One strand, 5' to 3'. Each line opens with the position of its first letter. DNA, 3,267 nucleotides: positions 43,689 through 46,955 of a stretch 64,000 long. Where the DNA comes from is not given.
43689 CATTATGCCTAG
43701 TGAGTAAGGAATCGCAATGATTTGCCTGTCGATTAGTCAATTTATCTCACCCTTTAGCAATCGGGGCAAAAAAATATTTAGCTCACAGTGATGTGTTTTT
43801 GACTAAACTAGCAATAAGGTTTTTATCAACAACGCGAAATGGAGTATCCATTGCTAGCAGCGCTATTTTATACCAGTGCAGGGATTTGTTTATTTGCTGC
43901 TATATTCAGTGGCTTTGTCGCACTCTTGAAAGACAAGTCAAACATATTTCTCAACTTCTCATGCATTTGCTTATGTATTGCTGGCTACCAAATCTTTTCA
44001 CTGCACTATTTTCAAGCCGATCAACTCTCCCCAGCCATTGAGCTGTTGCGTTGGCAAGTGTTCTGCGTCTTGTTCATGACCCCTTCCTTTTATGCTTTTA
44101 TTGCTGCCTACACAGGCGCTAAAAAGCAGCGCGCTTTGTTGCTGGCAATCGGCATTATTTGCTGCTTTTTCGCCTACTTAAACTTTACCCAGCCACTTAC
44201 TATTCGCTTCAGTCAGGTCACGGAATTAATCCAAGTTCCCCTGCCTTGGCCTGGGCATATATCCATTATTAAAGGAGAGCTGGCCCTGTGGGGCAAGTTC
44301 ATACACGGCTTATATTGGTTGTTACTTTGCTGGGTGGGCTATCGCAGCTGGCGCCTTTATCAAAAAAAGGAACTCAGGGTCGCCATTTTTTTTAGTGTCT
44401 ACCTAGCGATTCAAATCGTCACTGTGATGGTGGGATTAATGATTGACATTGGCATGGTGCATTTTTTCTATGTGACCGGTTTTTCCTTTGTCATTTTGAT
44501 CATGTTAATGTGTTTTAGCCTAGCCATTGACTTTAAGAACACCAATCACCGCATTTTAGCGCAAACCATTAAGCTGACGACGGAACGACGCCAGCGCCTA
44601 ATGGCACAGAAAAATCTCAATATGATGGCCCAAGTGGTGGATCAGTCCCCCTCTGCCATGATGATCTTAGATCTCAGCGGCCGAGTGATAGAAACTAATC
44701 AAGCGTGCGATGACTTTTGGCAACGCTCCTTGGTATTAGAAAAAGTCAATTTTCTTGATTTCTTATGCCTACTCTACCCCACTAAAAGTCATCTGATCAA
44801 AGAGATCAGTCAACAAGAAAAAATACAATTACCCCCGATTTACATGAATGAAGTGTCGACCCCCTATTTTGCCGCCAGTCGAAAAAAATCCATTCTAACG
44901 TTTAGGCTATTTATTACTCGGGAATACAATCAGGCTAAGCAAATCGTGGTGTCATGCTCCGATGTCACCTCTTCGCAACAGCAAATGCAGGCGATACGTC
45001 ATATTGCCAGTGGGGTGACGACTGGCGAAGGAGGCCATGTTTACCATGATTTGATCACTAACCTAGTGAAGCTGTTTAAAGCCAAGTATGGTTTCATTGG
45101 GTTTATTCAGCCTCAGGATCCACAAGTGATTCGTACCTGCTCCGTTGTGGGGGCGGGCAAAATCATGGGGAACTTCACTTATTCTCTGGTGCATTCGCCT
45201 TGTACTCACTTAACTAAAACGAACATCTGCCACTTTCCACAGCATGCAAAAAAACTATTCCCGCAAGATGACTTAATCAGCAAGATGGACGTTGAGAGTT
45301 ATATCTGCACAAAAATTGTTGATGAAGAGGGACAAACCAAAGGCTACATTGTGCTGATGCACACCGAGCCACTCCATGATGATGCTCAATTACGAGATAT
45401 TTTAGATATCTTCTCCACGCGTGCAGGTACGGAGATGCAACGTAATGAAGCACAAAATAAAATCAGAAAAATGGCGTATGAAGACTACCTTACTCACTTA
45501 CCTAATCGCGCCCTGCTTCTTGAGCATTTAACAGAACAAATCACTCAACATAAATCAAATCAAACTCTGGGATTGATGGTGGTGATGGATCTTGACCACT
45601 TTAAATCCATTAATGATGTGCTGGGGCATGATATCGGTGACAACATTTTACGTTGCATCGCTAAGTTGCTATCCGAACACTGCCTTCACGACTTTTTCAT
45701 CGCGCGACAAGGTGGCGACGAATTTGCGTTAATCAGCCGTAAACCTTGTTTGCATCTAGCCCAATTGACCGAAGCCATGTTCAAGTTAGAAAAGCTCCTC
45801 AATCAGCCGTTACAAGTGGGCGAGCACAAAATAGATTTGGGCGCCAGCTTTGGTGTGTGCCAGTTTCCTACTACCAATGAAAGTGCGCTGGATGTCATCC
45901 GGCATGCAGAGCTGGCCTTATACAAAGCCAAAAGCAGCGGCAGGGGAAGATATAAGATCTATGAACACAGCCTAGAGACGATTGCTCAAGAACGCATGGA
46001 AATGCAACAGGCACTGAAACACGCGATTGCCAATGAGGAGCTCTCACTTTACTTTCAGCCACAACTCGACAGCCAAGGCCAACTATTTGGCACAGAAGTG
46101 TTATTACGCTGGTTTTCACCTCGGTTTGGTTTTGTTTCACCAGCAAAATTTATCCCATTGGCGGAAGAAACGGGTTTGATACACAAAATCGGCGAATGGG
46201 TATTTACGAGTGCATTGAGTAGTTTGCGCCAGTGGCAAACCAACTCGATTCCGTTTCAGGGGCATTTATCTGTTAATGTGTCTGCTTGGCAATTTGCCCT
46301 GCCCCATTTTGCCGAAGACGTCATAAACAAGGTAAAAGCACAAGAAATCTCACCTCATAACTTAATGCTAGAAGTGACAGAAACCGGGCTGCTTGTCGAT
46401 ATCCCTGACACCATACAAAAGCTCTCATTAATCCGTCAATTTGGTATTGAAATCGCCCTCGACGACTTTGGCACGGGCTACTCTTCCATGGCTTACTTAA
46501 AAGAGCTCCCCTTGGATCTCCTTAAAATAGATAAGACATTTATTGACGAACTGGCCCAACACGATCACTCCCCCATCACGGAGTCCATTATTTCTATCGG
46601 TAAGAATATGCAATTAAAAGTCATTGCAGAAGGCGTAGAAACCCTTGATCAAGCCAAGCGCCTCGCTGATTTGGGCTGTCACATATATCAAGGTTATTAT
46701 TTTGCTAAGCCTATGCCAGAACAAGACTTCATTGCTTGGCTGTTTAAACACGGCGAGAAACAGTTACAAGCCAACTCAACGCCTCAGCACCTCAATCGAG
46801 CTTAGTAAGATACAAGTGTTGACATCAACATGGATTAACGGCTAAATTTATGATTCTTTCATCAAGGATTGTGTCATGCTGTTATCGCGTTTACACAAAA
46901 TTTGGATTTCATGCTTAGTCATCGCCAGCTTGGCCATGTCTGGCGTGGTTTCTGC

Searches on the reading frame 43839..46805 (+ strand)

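Call 92: search_protein_families(library=pfam, proteins=[window:43839-46805:+], max_evalue=0.0001)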
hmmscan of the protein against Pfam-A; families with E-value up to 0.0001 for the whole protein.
window:43839-46805:+ (988 aa): 2 families
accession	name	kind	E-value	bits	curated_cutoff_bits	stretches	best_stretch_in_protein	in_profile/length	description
PF00563.25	EAL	-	1.5e-68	231.2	31.3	1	724-958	2-236/236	EAL domain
PF00990.26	GGDEF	-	1.2e-36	126.3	23.8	1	546-703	1-160/161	Diguanylate cyclase, GGDEF domain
